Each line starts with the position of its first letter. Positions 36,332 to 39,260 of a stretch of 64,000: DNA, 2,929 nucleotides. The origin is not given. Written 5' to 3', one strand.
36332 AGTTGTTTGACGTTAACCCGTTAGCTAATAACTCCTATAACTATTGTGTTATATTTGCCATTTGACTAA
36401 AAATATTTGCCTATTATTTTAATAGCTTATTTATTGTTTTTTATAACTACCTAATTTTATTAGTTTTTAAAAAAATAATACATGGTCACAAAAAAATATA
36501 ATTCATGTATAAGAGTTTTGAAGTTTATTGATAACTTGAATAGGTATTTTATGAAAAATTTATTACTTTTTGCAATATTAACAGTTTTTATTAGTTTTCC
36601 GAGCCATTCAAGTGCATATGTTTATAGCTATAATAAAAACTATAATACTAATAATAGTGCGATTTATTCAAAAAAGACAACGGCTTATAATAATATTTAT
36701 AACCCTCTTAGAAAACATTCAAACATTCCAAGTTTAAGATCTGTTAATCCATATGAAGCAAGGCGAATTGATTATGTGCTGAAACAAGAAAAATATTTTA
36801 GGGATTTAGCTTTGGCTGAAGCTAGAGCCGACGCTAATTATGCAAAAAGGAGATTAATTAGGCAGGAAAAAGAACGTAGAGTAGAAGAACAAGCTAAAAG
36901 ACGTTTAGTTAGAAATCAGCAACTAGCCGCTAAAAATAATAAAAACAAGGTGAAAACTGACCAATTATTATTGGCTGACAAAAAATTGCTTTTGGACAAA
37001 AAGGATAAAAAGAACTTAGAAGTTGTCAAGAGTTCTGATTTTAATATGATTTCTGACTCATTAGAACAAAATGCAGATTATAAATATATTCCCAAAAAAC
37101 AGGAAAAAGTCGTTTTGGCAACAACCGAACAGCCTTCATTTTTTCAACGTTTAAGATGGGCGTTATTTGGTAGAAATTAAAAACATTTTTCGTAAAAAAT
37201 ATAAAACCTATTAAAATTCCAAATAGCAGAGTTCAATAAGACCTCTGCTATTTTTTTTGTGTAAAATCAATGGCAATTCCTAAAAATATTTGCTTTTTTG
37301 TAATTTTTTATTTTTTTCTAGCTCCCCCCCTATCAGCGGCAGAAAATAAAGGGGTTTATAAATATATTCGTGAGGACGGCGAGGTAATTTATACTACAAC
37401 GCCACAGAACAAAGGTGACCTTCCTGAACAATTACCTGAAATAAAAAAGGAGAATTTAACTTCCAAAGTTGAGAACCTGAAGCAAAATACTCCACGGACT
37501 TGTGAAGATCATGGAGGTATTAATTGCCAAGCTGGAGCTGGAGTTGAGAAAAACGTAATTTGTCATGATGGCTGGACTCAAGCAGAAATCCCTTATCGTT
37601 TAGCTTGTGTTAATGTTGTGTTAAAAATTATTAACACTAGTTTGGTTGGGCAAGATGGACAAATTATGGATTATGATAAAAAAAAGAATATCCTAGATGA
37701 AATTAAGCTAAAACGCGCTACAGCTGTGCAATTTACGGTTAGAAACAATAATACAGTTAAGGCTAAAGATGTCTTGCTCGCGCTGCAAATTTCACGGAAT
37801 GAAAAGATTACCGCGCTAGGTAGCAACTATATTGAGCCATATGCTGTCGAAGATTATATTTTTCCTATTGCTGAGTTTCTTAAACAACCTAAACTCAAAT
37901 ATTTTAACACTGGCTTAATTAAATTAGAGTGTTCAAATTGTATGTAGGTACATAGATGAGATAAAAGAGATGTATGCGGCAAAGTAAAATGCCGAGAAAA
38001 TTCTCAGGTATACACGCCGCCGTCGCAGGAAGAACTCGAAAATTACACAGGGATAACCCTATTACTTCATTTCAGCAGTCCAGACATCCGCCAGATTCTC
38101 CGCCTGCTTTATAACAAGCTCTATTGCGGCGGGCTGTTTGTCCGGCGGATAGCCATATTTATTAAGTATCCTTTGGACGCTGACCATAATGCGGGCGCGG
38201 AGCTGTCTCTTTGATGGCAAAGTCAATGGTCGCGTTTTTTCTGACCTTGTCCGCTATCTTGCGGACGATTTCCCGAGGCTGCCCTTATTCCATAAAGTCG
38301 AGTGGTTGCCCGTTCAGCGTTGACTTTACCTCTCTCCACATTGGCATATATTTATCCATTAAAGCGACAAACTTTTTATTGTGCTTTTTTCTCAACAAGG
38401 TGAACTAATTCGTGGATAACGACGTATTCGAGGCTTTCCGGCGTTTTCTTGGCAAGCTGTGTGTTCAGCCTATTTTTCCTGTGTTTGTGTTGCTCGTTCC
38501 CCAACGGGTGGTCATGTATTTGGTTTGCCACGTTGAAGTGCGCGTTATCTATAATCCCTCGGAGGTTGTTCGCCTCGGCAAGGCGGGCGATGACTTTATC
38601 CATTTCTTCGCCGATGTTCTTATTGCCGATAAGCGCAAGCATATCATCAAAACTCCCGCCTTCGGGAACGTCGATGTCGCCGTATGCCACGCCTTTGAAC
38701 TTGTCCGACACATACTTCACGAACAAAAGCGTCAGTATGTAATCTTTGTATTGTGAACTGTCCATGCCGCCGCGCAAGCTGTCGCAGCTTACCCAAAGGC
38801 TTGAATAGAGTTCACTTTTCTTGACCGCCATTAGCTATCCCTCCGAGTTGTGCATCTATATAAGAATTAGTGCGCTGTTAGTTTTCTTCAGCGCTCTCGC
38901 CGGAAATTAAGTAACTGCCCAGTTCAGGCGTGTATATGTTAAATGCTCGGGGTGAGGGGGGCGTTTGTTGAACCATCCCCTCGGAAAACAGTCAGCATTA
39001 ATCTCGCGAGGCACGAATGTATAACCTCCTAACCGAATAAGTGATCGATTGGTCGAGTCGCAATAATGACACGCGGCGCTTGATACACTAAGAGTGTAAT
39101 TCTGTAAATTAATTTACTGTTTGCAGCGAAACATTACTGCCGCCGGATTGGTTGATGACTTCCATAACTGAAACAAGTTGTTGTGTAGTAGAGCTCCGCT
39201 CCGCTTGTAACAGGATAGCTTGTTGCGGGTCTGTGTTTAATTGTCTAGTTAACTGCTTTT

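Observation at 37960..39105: Foreign high-GC patch holding a decayed Type I R-M locus, including an in-frame HsdM-N::DUF45-C chimeric ORF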

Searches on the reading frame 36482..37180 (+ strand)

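Call 4: search_protein_families(library=pfam, proteins=[window:36482-37180:+], max_evalue=1)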
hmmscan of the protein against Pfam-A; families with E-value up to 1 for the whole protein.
window:36482-37180:+ (232 aa): 1 family
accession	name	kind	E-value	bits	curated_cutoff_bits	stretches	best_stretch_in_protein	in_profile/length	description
PF17838.7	PH_16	-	0.038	14.3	22.8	1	134-179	9-55/128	PH domain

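Call 50: search_protein_families(library=padloc, proteins=[window:36482-37180:+], max_evalue=0.001)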
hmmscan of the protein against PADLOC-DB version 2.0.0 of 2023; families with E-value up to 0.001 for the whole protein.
window:36482-37180:+ (232 aa): 0 families

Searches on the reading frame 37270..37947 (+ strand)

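Call 4: search_protein_families(library=pfam, proteins=[window:37270-37947:+], max_evalue=1)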
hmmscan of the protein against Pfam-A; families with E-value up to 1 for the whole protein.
window:37270-37947:+ (225 aa): 2 families
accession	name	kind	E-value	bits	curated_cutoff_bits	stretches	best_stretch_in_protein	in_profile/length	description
PF13511.11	DUF4124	-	0.061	14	22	1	22-50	7-35/56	Domain of unknown function (DUF4124)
PF17451.8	Glyco_hyd_101C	-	0.091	13.6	25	1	130-214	11-89/119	Glycosyl hydrolase 101 beta sandwich domain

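Call 50: search_protein_families(library=padloc, proteins=[window:37270-37947:+], max_evalue=0.001)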
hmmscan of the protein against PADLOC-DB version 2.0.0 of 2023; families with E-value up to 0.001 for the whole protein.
window:37270-37947:+ (225 aa): 0 families

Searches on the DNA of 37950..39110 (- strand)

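Call 13: search_dna_similar(query=window:37950-39110:-, collection=plasmids, mode=distant, max_rows=25)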
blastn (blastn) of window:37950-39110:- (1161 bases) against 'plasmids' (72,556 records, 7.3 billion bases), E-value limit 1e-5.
Records with a match: 12; places in all: 12; records where one place covers at least 80% of the query: 0.
Best place of each record, by identity: 60-80% 12.
By first word of the organism name: Rhodococcus 4; Pseudomonas 2; Escherichia 2; Citrobacter 1; Mycolicibacterium 1; Rhodobacteraceae 1; Paracoccus 1.
By predicted mobility (MOB-suite, as given by PLSDB): conjugative 6; non-mobilizable 4; mobilizable 2.
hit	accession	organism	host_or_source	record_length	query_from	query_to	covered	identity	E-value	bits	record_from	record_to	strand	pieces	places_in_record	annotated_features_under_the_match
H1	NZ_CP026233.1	Citrobacter freundii complex sp. CFNIH4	-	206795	280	580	26%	69.9%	5e-24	120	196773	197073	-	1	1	type I restriction-modification system subunit M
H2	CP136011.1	Pseudomonas sp. FeN3W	cell culture,marine sediment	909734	280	549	23%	72.0%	5e-30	140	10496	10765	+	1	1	type I restriction-modification system subunit M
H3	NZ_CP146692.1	Pseudomonas juntendi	-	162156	280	549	23%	69.2%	1e-18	102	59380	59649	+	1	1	type I restriction-modification system subunit M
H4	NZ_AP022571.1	Mycolicibacterium poriferae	-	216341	281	551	23%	68.0%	2e-15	92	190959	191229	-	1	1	type I restriction-modification system subunit M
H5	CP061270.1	Escherichia coli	Sheep,cell culture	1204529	272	522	22%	70.1%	2e-22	115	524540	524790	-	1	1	type I restriction-modification system subunit M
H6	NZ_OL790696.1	Escherichia coli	-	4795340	272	522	22%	69.7%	3e-20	108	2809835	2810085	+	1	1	none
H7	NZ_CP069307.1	Rhodococcus aetherivorans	monoisolate,Minnesota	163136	316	551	20%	69.0%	1e-12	82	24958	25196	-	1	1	class I SAM-dependent DNA methyltransferase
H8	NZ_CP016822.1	Rhodococcus sp. p52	oil-polluted soil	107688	316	543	20%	69.9%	2e-16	96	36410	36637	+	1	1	type I restriction-modification system subunit M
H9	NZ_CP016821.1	Rhodococcus sp. p52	oil-polluted soil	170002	316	543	20%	69.4%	3e-14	89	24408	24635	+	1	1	class I SAM-dependent DNA methyltransferase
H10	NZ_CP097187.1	Rhodococcus sp. GA1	cell culture,soil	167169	316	543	20%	69.0%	1e-13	87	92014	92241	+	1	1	type I restriction-modification system subunit M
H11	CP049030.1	Rhodobacteraceae bacterium SC52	Apostichopus japonicus,pure ...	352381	280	407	11%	73.1%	3e-8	68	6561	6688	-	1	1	N-6 DNA methylase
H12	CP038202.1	Paracoccus ferrooxidans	single cell,bioreactor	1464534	280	389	9%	75.7%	2e-9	73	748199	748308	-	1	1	SAM-dependent DNA methyltransferase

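Call 14: search_dna_similar(query=window:37950-39110:-, collection=ecoli_genomes, mode=distant, max_rows=15)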
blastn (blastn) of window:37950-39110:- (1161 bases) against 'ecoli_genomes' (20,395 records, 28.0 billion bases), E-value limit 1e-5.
Records with a match: 251; places in all: 253; records where one place covers at least 80% of the query: 0.
Genomes with a match: 250 of 5426; with a place that covers at least 80% of the query: 0. Places per genome that has any: lowest 1, median 1, highest 2. On chromosomes: 252 places; on plasmids: 1.
Best place of each record, by identity: 60-80% 251.
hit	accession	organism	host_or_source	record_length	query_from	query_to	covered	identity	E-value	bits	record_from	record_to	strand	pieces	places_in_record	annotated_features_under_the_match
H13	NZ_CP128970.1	Escherichia coli strain TUM1886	missing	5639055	272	522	22%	70.5%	2e-23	120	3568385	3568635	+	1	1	type I restriction-modification system subunit M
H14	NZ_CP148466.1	Escherichia coli strain Z1323CEC0006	Chicken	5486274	272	522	22%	70.5%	2e-23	120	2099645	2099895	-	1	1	type I restriction-modification system subunit M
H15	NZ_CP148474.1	Escherichia coli strain Z1323CEC0005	Chicken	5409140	272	522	22%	70.5%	2e-23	120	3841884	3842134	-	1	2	type I restriction-modification system subunit M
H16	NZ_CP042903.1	Escherichia coli strain CFSAN061761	missing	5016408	272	522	22%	70.1%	8e-22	115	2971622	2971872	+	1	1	type I restriction-modification system subunit M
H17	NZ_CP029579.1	Escherichia coli strain DA33137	Homo sapiens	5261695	272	522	22%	70.1%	8e-22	115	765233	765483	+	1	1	type I restriction-modification system subunit M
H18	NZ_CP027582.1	Escherichia coli strain 2013C-4538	Homo sapiens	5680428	272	522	22%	70.1%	8e-22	115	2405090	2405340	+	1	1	type I restriction-modification system subunit M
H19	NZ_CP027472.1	Escherichia coli strain 2014C-3050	missing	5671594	272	522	22%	70.1%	8e-22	115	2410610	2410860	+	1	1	type I restriction-modification system subunit M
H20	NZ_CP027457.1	Escherichia coli strain 88-3493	missing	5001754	272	522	22%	70.1%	8e-22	115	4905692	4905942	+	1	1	type I restriction-modification system subunit M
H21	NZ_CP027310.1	Escherichia coli strain 2014C-4135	Homo sapiens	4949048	272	522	22%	70.1%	8e-22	115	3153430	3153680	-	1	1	type I restriction-modification system subunit M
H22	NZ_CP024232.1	Escherichia coli O6:H16 strain 2014EL-1346-6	missing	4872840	272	522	22%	70.1%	8e-22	115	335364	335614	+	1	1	type I restriction-modification system subunit M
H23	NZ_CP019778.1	Escherichia coli strain NCTC86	Homo sapiens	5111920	272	522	22%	70.1%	8e-22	115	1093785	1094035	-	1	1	type I restriction-modification system subunit M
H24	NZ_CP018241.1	Escherichia coli strain 319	missing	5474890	272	522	22%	70.1%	8e-22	115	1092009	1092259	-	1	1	type I restriction-modification system subunit M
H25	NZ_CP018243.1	Escherichia coli strain 350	missing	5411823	272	522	22%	70.1%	8e-22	115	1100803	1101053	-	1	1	type I restriction-modification system subunit M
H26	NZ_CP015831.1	Escherichia coli O157 strain 644-PT8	Homo sapiens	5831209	272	522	22%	70.1%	8e-22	115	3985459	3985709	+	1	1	type I restriction-modification system subunit M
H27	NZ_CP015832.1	Escherichia coli O157 strain 180-PT54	Homo sapiens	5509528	272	522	22%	70.1%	8e-22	115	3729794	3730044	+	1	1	type I restriction-modification system subunit M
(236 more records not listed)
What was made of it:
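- Tried and rejected: Near-identical donor DNA. blastn of the patch against PLSDB plasmids and 5,426 E. coli genomes matched only the hsdM 5' end, at 68-76% identity (calls 13, 14).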

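Call 16: get_annotated_region(hit=H13, flank=9000)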
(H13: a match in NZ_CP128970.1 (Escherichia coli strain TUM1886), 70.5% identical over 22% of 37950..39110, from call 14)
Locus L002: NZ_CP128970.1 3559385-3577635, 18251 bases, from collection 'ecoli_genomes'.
description: Escherichia coli strain TUM1886 chromosome, complete genome
organism: Escherichia coli strain TUM1886 (NCBI taxid 562)
replicon: chromosome; assembly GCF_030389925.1
host: missing; source: missing; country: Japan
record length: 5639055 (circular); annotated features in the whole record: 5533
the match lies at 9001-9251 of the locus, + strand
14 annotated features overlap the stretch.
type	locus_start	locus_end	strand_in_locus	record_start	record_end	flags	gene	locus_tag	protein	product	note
CDS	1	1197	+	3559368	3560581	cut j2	-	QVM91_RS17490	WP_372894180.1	IS3 family transposase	programmed frameshift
sequence_feature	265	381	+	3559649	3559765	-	-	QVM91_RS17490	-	-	AL1L pseudoknot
CDS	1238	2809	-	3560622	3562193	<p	-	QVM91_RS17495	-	AIDA repeat-containing protein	incomplete; partial in the middle of a contig; missing C-terminus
CDS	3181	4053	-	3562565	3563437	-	-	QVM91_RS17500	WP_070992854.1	GTPase family protein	-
CDS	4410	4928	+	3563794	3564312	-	-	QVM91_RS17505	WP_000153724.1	hypothetical protein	-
CDS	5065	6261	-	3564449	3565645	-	-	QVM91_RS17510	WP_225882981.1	hypothetical protein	-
CDS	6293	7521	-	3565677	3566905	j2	-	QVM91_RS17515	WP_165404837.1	IS3-like element IS2 family transposase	programmed frameshift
CDS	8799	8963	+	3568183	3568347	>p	-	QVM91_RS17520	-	HTH-like domain-containing protein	incomplete; partial in the middle of a contig; missing C-terminus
CDS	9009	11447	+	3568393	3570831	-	-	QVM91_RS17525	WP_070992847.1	type I restriction-modification system subunit M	-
CDS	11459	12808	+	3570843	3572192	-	-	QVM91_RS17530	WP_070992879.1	restriction endonuclease subunit S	-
CDS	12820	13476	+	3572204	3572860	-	darT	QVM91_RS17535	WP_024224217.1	toxin-antitoxin system toxin DNA ADP-ribosyl transferase DarT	-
CDS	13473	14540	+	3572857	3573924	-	darG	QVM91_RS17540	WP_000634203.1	toxin-antitoxin system antitoxin DNA ADP-ribosyl glycohydrolase DarG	-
CDS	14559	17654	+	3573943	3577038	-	-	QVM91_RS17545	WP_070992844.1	type I restriction endonuclease subunit R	-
CDS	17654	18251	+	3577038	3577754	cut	-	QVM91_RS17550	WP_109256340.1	M48 family metallopeptidase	-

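Call 17: get_annotated_region(hit=H2, flank=9000)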
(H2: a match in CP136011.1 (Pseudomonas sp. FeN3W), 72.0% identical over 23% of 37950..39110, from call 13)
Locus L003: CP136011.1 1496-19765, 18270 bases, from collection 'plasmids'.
description: Pseudomonas sp. FeN3W plasmid unnamed, complete sequence
organism: Pseudomonas sp. FeN3W (NCBI taxid 3035478)
taxonomy: Bacteria; Pseudomonadota; Gammaproteobacteria; Pseudomonadales; Pseudomonadaceae; Pseudomonas; Pseudomonas sp. FeN3W
host: -; source: cell culture,marine sediment; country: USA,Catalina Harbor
typing (MOB-suite, as given by PLSDB): non-mobilizable
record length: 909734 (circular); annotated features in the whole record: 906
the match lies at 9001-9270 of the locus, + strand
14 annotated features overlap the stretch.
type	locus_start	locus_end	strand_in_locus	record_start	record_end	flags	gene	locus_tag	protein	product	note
CDS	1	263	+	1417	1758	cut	-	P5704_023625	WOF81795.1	hypothetical protein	-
CDS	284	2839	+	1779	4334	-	-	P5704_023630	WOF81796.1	hypothetical protein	-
CDS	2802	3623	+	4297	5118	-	-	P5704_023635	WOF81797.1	hypothetical protein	-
CDS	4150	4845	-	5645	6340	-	-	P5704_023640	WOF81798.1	helix-turn-helix transcriptional regulator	-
CDS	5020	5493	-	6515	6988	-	-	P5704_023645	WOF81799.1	hypothetical protein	-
CDS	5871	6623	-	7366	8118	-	-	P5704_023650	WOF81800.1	NYN domain-containing protein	-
CDS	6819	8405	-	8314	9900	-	-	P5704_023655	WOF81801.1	hypothetical protein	-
CDS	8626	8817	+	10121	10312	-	-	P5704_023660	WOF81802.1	AbrB/MazE/SpoVT family DNA-binding domain-containing protein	-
CDS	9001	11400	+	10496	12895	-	-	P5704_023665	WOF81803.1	type I restriction-modification system subunit M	-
CDS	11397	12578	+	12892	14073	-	-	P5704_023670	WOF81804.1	restriction endonuclease subunit S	-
CDS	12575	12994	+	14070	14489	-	-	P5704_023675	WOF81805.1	hypothetical protein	-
CDS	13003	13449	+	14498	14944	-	-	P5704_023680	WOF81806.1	hypothetical protein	-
CDS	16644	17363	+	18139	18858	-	-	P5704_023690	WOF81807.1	SprT family zinc-dependent metalloprotease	-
CDS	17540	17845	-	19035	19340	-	-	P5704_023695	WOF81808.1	hypothetical protein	-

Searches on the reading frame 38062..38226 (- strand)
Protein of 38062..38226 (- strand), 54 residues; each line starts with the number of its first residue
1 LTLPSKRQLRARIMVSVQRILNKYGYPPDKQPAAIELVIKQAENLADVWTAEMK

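Call 4: search_protein_families(library=pfam, proteins=[window:38062-38226:-], max_evalue=1)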
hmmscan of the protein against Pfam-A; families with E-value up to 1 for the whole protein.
window:38062-38226:- (54 aa): 1 family
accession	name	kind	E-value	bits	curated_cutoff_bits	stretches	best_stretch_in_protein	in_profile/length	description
PF11867.13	T1RH-like_C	-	2.5e-13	50.5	26.8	1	6-47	287-328/329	Type I restriction enzyme HindI endonuclease subunit-like, C-terminal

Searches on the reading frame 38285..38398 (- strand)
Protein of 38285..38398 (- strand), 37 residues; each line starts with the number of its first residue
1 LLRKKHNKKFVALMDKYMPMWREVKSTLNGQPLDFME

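Call 4: search_protein_families(library=pfam, proteins=[window:38285-38398:-], max_evalue=1)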
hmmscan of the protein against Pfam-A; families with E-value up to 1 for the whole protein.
window:38285-38398:- (37 aa): 1 family
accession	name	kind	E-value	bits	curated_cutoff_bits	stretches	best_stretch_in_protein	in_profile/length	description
PF01863.23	YgjP-like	-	3e-06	27.8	26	1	2-29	178-205/207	YgjP-like, metallopeptidase domain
